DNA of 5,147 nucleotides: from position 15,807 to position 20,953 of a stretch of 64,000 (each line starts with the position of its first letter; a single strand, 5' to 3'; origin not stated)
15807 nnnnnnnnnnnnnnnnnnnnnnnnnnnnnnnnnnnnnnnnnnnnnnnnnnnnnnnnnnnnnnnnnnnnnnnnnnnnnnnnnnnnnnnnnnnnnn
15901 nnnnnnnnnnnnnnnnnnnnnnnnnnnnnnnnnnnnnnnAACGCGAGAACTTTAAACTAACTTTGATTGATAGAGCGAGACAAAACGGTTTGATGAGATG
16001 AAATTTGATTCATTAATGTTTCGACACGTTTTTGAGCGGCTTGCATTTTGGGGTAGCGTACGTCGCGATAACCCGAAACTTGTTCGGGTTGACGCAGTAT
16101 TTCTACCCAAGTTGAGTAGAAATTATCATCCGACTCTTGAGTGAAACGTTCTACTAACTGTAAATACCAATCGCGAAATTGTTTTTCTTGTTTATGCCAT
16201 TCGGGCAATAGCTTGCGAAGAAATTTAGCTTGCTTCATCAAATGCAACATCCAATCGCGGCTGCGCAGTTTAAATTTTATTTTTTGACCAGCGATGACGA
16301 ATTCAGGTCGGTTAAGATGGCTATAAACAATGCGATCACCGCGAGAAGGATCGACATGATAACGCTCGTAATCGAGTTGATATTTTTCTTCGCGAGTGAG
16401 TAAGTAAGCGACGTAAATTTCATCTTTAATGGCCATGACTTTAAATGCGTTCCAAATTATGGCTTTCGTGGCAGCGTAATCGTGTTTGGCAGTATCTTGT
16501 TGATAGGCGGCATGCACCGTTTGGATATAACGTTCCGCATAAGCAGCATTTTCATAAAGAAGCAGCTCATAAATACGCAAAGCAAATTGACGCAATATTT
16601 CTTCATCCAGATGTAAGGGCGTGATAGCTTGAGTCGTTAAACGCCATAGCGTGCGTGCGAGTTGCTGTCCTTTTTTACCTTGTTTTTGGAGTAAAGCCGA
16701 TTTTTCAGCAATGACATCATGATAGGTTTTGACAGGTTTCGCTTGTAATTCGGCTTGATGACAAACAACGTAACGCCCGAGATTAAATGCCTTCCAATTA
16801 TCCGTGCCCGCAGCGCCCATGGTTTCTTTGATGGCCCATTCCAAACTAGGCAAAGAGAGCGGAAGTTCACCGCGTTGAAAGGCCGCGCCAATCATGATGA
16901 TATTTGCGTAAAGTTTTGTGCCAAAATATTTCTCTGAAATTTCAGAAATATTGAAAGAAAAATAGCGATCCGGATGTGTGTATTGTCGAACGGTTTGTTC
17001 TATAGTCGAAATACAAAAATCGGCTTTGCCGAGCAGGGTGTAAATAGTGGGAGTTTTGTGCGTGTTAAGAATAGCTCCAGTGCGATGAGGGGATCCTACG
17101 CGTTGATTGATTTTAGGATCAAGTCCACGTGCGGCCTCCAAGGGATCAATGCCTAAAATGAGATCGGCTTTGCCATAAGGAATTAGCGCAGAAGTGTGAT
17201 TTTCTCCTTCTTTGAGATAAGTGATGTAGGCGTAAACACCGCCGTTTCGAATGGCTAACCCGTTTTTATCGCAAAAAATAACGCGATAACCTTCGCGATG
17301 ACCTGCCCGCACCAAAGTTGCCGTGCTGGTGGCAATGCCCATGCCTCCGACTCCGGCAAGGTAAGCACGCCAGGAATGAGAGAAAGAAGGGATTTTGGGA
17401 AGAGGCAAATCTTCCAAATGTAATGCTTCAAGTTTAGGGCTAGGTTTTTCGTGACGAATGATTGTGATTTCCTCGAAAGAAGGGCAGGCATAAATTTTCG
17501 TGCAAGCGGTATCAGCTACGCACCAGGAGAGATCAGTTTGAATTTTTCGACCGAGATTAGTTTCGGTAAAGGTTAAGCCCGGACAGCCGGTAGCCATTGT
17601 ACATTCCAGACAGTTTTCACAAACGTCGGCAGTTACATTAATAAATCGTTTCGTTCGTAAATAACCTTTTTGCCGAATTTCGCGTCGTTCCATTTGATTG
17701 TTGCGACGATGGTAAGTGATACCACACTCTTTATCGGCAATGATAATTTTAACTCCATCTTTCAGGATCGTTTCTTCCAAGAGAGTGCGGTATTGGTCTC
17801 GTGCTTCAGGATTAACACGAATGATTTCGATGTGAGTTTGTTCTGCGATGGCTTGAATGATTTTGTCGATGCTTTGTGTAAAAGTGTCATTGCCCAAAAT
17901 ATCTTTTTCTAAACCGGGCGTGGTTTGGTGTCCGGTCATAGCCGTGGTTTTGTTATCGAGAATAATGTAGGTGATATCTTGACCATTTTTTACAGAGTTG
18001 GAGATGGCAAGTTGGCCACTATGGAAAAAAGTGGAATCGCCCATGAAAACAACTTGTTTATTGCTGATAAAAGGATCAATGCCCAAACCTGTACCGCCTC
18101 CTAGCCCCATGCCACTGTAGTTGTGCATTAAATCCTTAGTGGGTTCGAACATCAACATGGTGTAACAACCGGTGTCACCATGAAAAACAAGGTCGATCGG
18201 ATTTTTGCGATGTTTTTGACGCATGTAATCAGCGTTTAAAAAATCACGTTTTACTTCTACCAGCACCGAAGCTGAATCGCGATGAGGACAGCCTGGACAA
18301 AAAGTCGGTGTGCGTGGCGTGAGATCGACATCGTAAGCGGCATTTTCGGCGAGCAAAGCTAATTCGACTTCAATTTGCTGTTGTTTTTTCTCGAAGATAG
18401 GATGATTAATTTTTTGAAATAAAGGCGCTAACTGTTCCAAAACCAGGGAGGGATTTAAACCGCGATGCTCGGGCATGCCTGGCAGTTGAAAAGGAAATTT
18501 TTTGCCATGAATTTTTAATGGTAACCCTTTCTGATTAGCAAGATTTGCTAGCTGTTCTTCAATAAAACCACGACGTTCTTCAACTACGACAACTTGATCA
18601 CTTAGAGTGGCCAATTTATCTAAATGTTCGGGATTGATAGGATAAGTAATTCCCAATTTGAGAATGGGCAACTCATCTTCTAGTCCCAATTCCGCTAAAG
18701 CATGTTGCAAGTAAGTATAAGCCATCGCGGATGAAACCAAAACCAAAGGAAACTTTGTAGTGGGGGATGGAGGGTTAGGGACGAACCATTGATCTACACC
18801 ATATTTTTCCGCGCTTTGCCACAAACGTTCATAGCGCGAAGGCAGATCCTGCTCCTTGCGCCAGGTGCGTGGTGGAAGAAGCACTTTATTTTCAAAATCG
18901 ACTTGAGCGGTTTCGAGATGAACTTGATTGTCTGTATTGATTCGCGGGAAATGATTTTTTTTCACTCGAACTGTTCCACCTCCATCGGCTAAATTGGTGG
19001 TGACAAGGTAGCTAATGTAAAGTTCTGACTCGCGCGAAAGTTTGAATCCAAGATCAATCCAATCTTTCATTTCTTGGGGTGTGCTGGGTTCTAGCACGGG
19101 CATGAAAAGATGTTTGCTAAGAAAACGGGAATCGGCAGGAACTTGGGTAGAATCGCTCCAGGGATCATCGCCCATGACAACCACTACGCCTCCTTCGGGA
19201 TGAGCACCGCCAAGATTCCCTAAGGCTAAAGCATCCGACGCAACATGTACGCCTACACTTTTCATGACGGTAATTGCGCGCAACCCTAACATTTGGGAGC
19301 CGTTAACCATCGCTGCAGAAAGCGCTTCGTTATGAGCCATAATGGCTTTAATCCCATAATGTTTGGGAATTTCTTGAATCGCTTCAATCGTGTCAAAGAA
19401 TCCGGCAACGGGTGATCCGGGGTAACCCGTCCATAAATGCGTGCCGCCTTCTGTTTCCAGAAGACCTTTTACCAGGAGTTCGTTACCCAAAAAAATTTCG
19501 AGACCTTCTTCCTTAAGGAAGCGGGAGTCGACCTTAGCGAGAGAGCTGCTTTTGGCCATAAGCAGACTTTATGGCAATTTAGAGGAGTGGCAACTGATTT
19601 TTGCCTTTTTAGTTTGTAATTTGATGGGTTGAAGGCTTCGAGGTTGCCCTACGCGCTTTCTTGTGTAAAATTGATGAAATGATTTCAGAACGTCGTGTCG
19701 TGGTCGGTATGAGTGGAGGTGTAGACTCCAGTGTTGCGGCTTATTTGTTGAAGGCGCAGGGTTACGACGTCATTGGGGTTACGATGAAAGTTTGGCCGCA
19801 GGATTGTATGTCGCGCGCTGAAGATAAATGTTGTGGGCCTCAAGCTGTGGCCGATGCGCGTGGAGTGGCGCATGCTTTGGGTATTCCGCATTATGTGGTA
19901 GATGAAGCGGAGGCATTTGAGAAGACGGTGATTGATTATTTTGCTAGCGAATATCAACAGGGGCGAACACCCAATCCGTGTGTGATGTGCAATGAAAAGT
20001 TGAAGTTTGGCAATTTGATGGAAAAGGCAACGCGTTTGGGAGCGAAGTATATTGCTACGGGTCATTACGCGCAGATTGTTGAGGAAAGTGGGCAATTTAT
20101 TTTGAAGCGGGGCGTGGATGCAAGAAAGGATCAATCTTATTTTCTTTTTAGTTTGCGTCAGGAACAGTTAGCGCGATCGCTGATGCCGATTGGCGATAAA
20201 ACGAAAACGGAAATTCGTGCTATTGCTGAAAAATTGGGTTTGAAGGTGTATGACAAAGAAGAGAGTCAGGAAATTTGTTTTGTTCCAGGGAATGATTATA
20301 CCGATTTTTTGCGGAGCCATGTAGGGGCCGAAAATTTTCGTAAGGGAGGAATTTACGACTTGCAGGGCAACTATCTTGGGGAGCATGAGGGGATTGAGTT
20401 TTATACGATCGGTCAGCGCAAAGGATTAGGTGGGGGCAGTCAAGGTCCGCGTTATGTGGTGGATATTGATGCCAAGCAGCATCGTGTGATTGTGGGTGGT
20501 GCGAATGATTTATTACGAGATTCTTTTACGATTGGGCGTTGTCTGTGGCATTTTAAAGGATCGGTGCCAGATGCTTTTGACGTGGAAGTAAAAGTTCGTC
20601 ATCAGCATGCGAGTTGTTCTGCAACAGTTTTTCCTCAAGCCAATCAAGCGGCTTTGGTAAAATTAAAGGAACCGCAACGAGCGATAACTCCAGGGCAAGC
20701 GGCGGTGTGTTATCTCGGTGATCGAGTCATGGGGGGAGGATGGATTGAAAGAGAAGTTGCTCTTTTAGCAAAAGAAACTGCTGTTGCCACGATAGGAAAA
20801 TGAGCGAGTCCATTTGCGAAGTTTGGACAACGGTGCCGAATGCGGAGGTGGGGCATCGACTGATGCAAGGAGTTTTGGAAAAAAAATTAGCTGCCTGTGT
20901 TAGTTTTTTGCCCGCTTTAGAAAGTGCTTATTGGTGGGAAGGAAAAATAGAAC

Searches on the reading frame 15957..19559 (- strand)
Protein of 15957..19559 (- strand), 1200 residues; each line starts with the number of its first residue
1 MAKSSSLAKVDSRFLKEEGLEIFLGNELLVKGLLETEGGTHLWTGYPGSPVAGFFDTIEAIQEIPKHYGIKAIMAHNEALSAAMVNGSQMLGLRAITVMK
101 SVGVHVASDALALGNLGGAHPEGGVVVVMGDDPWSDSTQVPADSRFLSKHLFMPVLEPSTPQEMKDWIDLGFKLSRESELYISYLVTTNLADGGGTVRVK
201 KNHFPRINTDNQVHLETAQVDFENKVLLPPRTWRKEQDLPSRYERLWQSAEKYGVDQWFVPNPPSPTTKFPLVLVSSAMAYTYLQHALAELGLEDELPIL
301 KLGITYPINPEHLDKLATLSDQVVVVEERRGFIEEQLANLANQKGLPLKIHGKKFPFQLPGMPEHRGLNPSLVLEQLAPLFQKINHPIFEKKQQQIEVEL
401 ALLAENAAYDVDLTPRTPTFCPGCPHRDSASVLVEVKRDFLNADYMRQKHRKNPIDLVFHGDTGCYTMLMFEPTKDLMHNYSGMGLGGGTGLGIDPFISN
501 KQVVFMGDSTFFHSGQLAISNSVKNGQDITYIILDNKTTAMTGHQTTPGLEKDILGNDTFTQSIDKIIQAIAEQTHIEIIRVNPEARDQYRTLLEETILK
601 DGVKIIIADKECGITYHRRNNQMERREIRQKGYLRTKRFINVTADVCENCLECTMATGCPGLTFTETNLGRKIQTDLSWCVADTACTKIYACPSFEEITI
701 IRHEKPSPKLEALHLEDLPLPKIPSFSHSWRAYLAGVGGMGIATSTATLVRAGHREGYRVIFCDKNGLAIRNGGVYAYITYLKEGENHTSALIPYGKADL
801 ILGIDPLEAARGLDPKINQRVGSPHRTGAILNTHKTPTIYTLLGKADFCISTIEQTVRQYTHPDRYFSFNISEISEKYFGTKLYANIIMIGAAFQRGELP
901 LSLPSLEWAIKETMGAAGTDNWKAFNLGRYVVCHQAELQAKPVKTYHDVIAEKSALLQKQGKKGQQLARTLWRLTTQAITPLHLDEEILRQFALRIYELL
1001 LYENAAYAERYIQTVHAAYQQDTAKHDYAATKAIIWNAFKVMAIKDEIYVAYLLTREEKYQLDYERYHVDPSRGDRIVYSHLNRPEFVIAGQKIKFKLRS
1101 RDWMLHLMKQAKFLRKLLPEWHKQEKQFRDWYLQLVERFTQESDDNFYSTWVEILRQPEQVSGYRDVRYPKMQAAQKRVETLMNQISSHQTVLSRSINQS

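Call 39: search_protein_families(library=pfam, proteins=[window:15957-19559:-], max_evalue=0.00001)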
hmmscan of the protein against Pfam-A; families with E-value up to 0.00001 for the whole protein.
window:15957-19559:- (1200 aa): 3 families
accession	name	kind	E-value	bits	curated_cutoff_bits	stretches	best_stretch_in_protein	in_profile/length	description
PF20169.3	DUF6537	-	6.5e-20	72.3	27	1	993-1180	6-202/203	Family of unknown function (DUF6537)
PF01558.24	POR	-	5.4e-16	59.7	27.4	1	738-929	1-172/173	Pyruvate ferredoxin/flavodoxin oxidoreductase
PF02775.26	TPP_enzyme_C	-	3.5e-15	56.5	21.9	1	462-606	1-149/151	Thiamine pyrophosphate enzyme, C-terminal TPP binding domain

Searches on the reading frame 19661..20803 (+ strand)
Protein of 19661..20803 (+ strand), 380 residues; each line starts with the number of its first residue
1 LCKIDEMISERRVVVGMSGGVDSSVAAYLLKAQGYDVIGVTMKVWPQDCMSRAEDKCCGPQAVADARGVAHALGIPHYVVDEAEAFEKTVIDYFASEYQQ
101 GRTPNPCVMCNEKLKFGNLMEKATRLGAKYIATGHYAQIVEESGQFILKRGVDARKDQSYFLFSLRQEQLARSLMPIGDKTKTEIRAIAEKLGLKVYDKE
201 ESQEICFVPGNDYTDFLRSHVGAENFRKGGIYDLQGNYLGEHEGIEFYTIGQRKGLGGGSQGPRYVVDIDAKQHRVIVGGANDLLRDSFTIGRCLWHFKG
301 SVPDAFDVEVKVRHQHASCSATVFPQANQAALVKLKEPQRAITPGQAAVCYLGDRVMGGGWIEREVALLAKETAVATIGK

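Call 36: search_protein_families(library=pfam, proteins=[window:19661-20803:+], max_evalue=0.00001)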
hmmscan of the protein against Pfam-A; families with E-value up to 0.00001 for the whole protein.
window:19661-20803:+ (380 aa): 4 families
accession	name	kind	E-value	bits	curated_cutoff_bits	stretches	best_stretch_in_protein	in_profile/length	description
PF03054.22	tRNA_Me_trans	-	3.7e-78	262.3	20.6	1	12-209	2-201/202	tRNA methyl transferase HUP domain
PF20258.4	tRNA_Me_trans_C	-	9.4e-19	68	20.6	1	287-362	2-77/77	Aminomethyltransferase beta-barrel domain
PF20259.3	tRNA_Me_trans_M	-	1e-17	63.9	27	1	215-279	2-65/66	tRNA methyl transferase PRC-barrel domain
PF02540.23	NAD_synthase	-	4e-06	26.6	21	0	11-46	19-53/242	NAD synthase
